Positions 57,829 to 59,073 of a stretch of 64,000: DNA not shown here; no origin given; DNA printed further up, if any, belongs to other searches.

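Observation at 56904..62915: Divergent sigma-54-controlled module: korA-korB-tri-rubredoxin-lipoprotein-secreted protein versus two erythrin-like di-iron proteins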

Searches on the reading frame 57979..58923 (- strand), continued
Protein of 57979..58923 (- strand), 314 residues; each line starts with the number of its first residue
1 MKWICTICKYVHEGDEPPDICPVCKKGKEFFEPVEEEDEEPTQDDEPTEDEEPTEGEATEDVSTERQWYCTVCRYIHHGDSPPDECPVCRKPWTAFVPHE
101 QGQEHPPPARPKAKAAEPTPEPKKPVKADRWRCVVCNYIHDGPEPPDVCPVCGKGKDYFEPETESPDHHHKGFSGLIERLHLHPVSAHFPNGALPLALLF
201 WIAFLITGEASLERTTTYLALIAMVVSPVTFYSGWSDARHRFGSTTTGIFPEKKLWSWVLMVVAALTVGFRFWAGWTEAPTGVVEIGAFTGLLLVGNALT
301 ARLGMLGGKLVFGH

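Call 17: find_encoding_contigs(protein=P0029, flank=8000, max_places=1)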
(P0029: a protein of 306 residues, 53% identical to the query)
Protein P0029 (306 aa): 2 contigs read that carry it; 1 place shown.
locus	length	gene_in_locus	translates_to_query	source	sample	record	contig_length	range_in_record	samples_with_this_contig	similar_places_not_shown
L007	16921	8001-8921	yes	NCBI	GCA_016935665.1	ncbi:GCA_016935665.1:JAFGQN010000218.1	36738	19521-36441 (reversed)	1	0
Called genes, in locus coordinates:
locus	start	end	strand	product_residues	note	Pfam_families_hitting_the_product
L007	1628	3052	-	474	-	PF01443:Viral_helicase1 (faint), PF13245:AAA_19 (faint), PF00580:UvrD-helicase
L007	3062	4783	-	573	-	PF02463:SMC_N (weak), PF13175:AAA_15, PF13476:AAA_23, PF13555:AAA_29 (weak), PF13304:AAA_21, PF13175:AAA_15 (weak), PF20469:OLD-like_TOPRIM (faint)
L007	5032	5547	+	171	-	-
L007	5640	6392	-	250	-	-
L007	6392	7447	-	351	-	PF01909:NTP_transf_2 (weak)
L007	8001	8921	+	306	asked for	PF21349:RUBY_RBDX, PF23458:DUF7130 (faint), PF21349:RUBY_RBDX, PF09990:DUF2231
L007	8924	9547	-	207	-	PF05368:NmrA (weak), PF13460:NAD_binding_10 (weak)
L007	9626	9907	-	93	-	PF00144:Beta-lactamase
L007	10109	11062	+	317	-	PF00005:ABC_tran, PF13304:AAA_21 (weak)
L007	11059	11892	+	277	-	PF12679:ABC2_membrane_2 (weak)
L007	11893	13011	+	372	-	-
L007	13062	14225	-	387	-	-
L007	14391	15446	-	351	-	-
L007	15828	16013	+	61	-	-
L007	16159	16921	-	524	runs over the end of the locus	PF21294:Polysacc_lyase_14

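Call 18: find_encoding_contigs(protein=P0006, flank=8000, max_places=1)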
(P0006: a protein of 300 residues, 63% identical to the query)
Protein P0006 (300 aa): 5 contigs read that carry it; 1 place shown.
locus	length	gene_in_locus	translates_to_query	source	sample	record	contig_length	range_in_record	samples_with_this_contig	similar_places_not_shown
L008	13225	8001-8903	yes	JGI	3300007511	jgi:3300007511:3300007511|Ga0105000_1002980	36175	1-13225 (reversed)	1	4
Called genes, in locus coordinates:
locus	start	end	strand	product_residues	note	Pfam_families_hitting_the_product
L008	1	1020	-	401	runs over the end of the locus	PF03116:NQR2_RnfD_RnfE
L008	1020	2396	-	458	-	PF05896:NQRA_N, PF24836:NQRA_2nd, PF11973:NQRA_SLBB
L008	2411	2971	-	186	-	PF09055:Sod_Ni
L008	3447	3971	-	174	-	PF02915:Rubrerythrin (weak)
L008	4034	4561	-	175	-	PF02915:Rubrerythrin (weak)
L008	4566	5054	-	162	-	-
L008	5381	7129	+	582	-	PF01558:POR, PF01855:POR_N, PF17147:PFOR_II (weak)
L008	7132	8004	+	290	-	PF02775:TPP_enzyme_C, PF12367:PFO_beta_C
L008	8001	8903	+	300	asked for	PF21349:RUBY_RBDX, PF09990:DUF2231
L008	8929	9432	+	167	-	PF00210:Ferritin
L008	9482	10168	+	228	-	PF13646:HEAT_2 (faint)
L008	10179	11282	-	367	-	PF00144:Beta-lactamase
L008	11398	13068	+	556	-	PF08757:CotH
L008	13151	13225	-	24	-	?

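Call 19: find_encoding_contigs(protein=P0011, flank=8000, max_places=1)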
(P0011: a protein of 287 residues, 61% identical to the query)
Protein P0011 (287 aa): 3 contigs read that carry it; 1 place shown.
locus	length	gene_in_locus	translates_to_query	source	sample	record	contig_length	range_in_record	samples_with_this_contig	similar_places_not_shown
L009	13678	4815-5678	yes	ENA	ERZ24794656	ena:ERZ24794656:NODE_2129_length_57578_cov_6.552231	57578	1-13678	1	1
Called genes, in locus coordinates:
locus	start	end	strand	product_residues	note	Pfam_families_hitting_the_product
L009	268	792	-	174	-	PF02915:Rubrerythrin (faint)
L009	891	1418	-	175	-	PF02915:Rubrerythrin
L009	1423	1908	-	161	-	-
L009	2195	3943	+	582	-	PF01558:POR, PF01855:POR_N, PF17147:PFOR_II (faint)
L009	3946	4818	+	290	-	PF02775:TPP_enzyme_C, PF12367:PFO_beta_C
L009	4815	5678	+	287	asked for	PF21349:RUBY_RBDX, PF09990:DUF2231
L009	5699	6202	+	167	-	PF00210:Ferritin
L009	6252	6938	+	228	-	PF13646:HEAT_2 (faint)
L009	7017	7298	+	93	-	-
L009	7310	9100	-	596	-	PF17517:IgGFc_binding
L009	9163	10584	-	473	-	-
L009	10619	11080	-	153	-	-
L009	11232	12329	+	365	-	-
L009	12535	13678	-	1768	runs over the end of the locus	PF00069:Pkinase, PF07714:PK_Tyr_Ser-Thr, PF07714:PK_Tyr_Ser-Thr, PF20703:nSTAND1, PF23381:Beta-prop_IFT122_1st, PF23393:Beta-prop_WDR90_POC16_2nd, PF23414:Beta-prop_EML_2, PF24796:WDR55, +88 more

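Call 20: find_encoding_contigs(protein=P0042, flank=8000, max_places=1)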
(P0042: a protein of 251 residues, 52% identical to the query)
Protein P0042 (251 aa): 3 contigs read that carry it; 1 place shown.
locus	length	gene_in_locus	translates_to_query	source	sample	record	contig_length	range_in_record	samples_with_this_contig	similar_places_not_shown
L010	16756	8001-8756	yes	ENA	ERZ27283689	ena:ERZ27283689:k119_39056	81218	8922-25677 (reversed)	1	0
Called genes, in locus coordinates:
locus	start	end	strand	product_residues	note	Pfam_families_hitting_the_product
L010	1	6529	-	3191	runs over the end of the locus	PF00668:Condensation, PF00501:AMP-binding, PF13193:AMP-binding_C, PF00550:PP-binding, PF00109:ketoacyl-synt, PF02801:Ketoacyl-synt_C, PF16197:KAsynt_C_assoc, PF22336:RhiE-like_linker, +8 more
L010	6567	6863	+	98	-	-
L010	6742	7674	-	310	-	PF01073:3Beta_HSD (weak), PF01370:Epimerase, PF04321:RmlD_sub_bind, PF13460:NAD_binding_10, PF07993:NAD_binding_4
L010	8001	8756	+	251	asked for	PF21349:RUBY_RBDX, PF23458:DUF7130 (faint), PF21349:RUBY_RBDX, PF09990:DUF2231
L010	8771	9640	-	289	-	PF05368:NmrA, PF13460:NAD_binding_10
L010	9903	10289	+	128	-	PF01329:Pterin_4a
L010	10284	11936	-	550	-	PF00881:Nitroreductase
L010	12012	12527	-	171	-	-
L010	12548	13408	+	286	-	PF05368:NmrA, PF13460:NAD_binding_10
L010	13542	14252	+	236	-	PF14329:DUF4386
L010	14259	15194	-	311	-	PF00892:EamA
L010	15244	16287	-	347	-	PF02951:GSH-S_N, PF02955:GSH-S_ATP, PF08443:RimK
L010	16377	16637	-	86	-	-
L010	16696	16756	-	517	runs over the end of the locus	PF00583:Acetyltransf_1 (weak), PF00795:CN_hydrolase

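Call 47: predict_structure(alignment_id=A4)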
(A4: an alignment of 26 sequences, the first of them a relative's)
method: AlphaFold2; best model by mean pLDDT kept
length: 314 residues; sequences in the alignment: 26
mean_pLDDT: 84.3   pTM: 0.56
mean pLDDT of the five models: 84.3, 83.2, 81.8, 81.5, 81.0
residues with pLDDT >= 90: 178; 70-90: 79; 50-70: 29; < 50: 28
segments of 3 or more residues with pLDDT < 50: 40-51, 53-61, 115-118
pLDDT, mean of each block of 10 residues (from residue 1): 96 97 96 77 41 43 79 92 93 95 75 50 78 86 93 90 65 77 85 97 98 97 95 85 72 94 97 92 97 98 90 70
secondary structure, 60 per line:
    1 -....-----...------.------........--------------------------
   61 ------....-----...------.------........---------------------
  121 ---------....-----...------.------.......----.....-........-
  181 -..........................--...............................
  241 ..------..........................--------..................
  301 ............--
elements in order: E2-5 E11-13 E31-34 E67-70 E76-78 E96-99 E130-133 E139-141 E159-161 H166-170 H172-179 H182-207 H210-242 H249-274 H283-312

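Call 48: search_protein_families(library=ncbifam, proteins=[L008:8929-9432:+, L008:9482-10168:+, L008:3447-3971:-, L005:10284-11759:+], max_evalue=0.001)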
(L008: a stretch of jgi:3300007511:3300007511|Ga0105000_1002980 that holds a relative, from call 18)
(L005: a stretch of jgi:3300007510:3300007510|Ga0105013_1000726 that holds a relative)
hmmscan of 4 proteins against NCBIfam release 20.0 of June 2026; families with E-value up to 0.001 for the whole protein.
L008:8929-9432:+ (167 aa): 2 families
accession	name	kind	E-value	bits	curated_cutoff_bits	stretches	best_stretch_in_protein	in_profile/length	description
NF007638.0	PRK10304.1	equivalog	2.4e-35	121.9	178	1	5-159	5-159/165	non-heme ferritin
NF011597.0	PRK15022.1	equivalog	1.1e-15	57.9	154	1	6-143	6-143/167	non-heme ferritin-like protein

L008:9482-10168:+ (228 aa): 1 family
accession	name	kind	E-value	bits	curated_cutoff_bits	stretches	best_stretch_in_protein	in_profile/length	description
NF045662.1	DVU0298_fam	equivalog_domain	1.5e-41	142.4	75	1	24-220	6-207/213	DVU0298 family protein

L008:3447-3971:- (174 aa): 1 family
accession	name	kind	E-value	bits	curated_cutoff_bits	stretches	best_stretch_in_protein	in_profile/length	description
NF045676.1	FeExpMbfA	equivalog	6.1e-05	22.6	450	0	5-62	93-149/318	iron exporter MbfA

L005:10284-11759:+ (491 aa): 53 families (the best 25 are shown)
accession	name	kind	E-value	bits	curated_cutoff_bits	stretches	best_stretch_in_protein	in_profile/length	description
TIGR02374.1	nitri_red_nirB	equivalog_domain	9.9e-84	282.2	578.35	1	98-479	1-392/794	nitrite reductase large subunit NirB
NF045765.1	PhenlGlyoxDHPadH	equivalog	3.4e-56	190.9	475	1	99-453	6-370/416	NADH-dependent phenylglyoxylate dehydrogenase subunit epsilon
NF011565.0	PRK14989.1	subfamily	1.7e-55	188.5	883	1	98-459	6-377/847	nitrite reductase large subunit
NF041682.1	ant_diox_AndAa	equivalog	1.6e-54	185.2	650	1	97-375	5-285/406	anthranilate 1,2-dioxygenase system ferredoxin--NAD(+) reductase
NF042949.2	3PPDioc_HcaD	equivalog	9.2e-53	179.3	450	1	96-372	2-279/386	3-phenylpropionate/cinnamic acid dioxygenase ferredoxin--NAD(+) reductase subunit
NF007286.0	PRK09754.1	equivalog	1.3e-42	146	447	1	97-474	5-384/400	phenylpropionate dioxygenase ferredoxin reductase subunit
NF003437.0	PRK04965.1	equivalog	3.8e-42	144.6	392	1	98-377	5-283/378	NADH:flavorubredoxin reductase NorW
TIGR03385.1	CoA_CoA_reduc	equivalog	1.8e-36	125.8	578.8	1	98-420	2-340/439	CoA-disulfide reductase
NF007123.0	PRK09564.1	equivalog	8.9e-36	123.5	458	1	98-418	3-339/444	CoA-disulfide reductase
NF046103.1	NOXase_Strep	equivalog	3.6e-28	98.7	600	1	98-411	2-329/442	H2O-forming NADH oxidase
TIGR02053.1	MerA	equivalog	6.1e-27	94.7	454.45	1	160-397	98-332/465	mercury(II) reductase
TIGR01350.1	lipoamide_DH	equivalog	1.6e-21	76.6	408.8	1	161-371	100-311/461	dihydrolipoyl dehydrogenase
NF004991.0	PRK06370.1-3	subfamily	2.5e-20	72.5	620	1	162-369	138-342/509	FAD-containing oxidoreductase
TIGR03169.1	Nterm_to_SelD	hypoth_equivalog_domain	1e-19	71.2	310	1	98-370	2-283/365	pyridine nucleotide-disulfide oxidoreductase family protein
NF004943.0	PRK06292.2-1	equivalog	1.7e-19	69.9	432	1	162-397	99-332/456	dihydrolipoyl dehydrogenase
NF045767.1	RuberyRbr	equivalog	8.3e-15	55.3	200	2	50-80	158-188/194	rubrerythrin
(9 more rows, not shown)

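Call 50: fold_search(model_id=the predicted structure, library=pdb)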
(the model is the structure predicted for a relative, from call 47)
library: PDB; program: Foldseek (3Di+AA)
matches with E <= 10: 493; with E <= 0.001: 0
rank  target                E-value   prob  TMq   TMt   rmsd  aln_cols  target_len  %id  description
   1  4tpu                  3.1e-02  1.00  0.12  0.21   2.9        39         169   38  CRYSTAL STRUCTURE OF FERREDOXIN-DEPENDENT DISULFIDE REDUCTASE FROM METHANOSARCINA ACETIVORANS (released 2015-05-13)
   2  9n0i_A                9.5e-02  0.96  0.26  0.52   5.3       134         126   13  Crystal structure of KABLE double mutant (Lys14Pro, Leu20Trp) (released 2025-08-20)
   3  6egc                  1.0e-01  1.00  0.33  0.63   4.4       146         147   13  Single-chain version of 2L4HC2_23 (PDB 5J0K) (released 2019-05-29)
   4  8tn1_A                1.2e-01  0.99  0.32  0.59   4.9       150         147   13  De novo designed protein binds poly ADP ribose polymerase inhibitors (PARPi) - apo (released 2024-04-24)
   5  5xsd_L                1.2e-01  0.96  0.23  0.47   5.7       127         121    9  XylFII-LytSN complex mutant - D103A (released 2017-08-02)
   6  7od1_A                1.5e-01  0.47  0.25  0.19  24.8       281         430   12  Crystal structure of RBR ubiquitin ligase ARIH2 (released 2021-09-15)
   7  9tav_B                1.6e-01  0.99  0.31  0.69   3.3       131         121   11  De novo photoenzyme photoABLE2 in complex with substrate (released 2026-03-25)
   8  5xsj_L                1.9e-01  0.92  0.24  0.47   5.5       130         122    9  XylFII-LytSN complex (released 2017-08-02)
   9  2l81_MODEL_1_A        2.0e-01  0.90  0.29  0.46   5.5       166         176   11  Solution NMR Structure of the serine-rich domain of hEF1 (Enhancer of filamentation 1) from Homo sapiens, Nort (released 2011-02-09)
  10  6w6x_A                2.3e-01  0.87  0.26  0.51   5.2       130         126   11  Crystal Structure of ABLE Apo-protein (released 2020-08-26)
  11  7f1t                  2.3e-01  0.33  0.15  0.12  15.0       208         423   16  Crystal structure of the human chemokine receptor CCR5 in complex with MIP-1a (released 2021-07-14)
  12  4g7v_S                2.5e-01  0.77  0.24  0.44   7.2       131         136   15  Crystal structure of voltage sensing domain of Ci-VSP with fragment antibody (R217E, 2.5 A) (released 2014-02-05)
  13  4k0d_A                2.6e-01  0.96  0.28  0.53   6.0       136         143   12  Periplasmic sensor domain of sensor histidine kinase, Adeh_2942 (released 2013-06-12)
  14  3t6g_D                2.8e-01  0.98  0.31  0.64   4.5       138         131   11  Structure of the complex between NSP3 (SHEP1) and p130Cas (released 2011-11-23)
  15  1orj_D                3.1e-01  0.89  0.21  0.48   7.0       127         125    6  FLAGELLAR EXPORT CHAPERONE (released 2003-09-16)
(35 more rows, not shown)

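Call 85: find_encoding_contigs(protein=P0053, flank=6000, max_places=1)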
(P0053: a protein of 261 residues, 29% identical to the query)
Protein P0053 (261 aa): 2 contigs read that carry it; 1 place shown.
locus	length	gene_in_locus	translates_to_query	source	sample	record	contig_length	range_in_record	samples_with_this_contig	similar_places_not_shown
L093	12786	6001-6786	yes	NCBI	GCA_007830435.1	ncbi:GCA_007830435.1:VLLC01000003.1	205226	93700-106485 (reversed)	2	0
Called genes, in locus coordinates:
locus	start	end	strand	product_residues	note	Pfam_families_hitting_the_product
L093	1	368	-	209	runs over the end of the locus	PF01300:Sua5_yciO_yrdC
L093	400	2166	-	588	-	PF02844:GARS_N, PF01071:GARS_A, PF02786:CPSase_L_D2 (faint), PF08442:ATP-grasp_2 (weak), PF02843:GARS_C, PF00731:AIRC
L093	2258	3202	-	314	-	PF02222:ATP-grasp (faint), PF01820:Dala_Dala_lig_N, PF02655:ATP-grasp_3 (weak), PF07478:Dala_Dala_lig_C, PF02786:CPSase_L_D2 (faint)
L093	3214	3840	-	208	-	-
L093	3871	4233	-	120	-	PF09350:DJC28_CD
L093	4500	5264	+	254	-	PF00378:ECH_1, PF16113:ECH_2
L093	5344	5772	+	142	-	PF22381:Staph_reg_Sar_Rot (weak), PF01047:MarR, PF12802:MarR_2, PF13463:HTH_27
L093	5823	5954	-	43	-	-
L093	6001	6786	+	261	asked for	PF21349:RUBY_RBDX, PF23458:DUF7130 (weak), PF21349:RUBY_RBDX, PF09990:DUF2231 (weak)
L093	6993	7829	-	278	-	PF06325:PrmA, PF02475:TRM5-TYW2_MTfase, PF03602:Cons_hypoth95 (weak), PF05175:MTS, PF12847:Methyltransf_18 (weak), PF13847:Methyltransf_31 (weak), PF13649:Methyltransf_25 (weak)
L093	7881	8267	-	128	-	-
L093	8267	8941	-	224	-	PF03692:CxxCxxCC (weak)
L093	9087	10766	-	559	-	PF21810:DUF6880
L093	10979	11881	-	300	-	PF01656:CbiA, PF09140:MipZ (faint), PF13614:AAA_31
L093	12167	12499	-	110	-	-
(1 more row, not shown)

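Call 86: find_encoding_contigs(protein=P0059, flank=6000, max_places=1)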
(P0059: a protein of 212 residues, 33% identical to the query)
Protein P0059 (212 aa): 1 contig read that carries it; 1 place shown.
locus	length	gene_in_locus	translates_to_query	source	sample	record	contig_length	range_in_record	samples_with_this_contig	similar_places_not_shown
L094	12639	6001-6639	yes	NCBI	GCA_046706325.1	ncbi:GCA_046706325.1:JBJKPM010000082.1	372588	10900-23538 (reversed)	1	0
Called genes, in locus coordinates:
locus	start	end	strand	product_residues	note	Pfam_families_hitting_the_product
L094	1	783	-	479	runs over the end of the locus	PF01435:Peptidase_M48, PF13432:TPR_16 (faint), PF07719:TPR_2 (faint), PF14559:TPR_19 (weak)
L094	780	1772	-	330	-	PF01073:3Beta_HSD, PF01370:Epimerase, PF02719:Polysacc_synt_2, PF04321:RmlD_sub_bind, PF13460:NAD_binding_10, PF16363:GDP_Man_Dehyd, PF07993:NAD_binding_4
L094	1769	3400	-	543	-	PF00501:AMP-binding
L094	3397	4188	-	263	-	PF00561:Abhydrolase_1, PF12146:Hydrolase_4 (weak), PF12697:Abhydrolase_6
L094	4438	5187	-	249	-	-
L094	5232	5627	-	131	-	PF09424:YqeY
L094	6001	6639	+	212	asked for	PF21349:RUBY_RBDX, PF09990:DUF2231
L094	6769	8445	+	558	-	PF20142:Scaffold, PF01471:PG_binding_1, PF03734:YkuD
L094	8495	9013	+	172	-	PF05951:Peptidase_M15_2, PF08291:Peptidase_M15_3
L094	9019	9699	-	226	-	PF00175:NAD_binding_1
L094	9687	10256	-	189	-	PF01923:Cob_adeno_trans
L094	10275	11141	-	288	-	PF02645:DegV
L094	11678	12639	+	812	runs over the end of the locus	PF02190:LON_substr_bdg, PF13191:AAA_16 (faint), PF00004:AAA, PF07728:AAA_5 (weak), PF22667:Lon_lid, PF05362:Lon_C, PF13541:ChlI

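Call 87: find_encoding_contigs(protein=P0041, flank=6000, max_places=1)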
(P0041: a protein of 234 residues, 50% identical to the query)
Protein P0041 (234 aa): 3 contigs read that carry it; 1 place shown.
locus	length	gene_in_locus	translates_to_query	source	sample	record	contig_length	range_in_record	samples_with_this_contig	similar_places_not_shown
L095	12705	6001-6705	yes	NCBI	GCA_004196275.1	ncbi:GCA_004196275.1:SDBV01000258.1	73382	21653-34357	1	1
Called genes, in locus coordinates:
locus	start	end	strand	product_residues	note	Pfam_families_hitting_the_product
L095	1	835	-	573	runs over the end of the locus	PF10101:DUF2339 (weak)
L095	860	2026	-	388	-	PF03916:NrfD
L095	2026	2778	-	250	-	PF12837:Fer4_6 (faint), PF12838:Fer4_7 (faint), PF13187:Fer4_9 (faint), PF13237:Fer4_10, PF13247:Fer4_11, PF00037:Fer4 (weak), PF12797:Fer4_2 (weak)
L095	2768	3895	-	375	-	PF02085:Cytochrom_CIII (faint), PF14522:Cytochrome_C7 (faint), PF14537:Cytochrom_c3_2 (faint), PF09699:Paired_CXXCH_1 (faint)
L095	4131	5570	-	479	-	PF03264:Cytochrom_NNT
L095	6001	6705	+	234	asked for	PF21349:RUBY_RBDX, PF23458:DUF7130 (faint), PF21349:RUBY_RBDX, PF09990:DUF2231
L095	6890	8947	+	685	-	PF02085:Cytochrom_CIII (faint), PF14522:Cytochrome_C7 (faint), PF14537:Cytochrom_c3_2 (faint), PF01292:Ni_hydr_CYTB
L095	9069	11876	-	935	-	PF09699:Paired_CXXCH_1 (faint), PF14522:Cytochrome_C7 (faint), PF14537:Cytochrom_c3_2 (faint)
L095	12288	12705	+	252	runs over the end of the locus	-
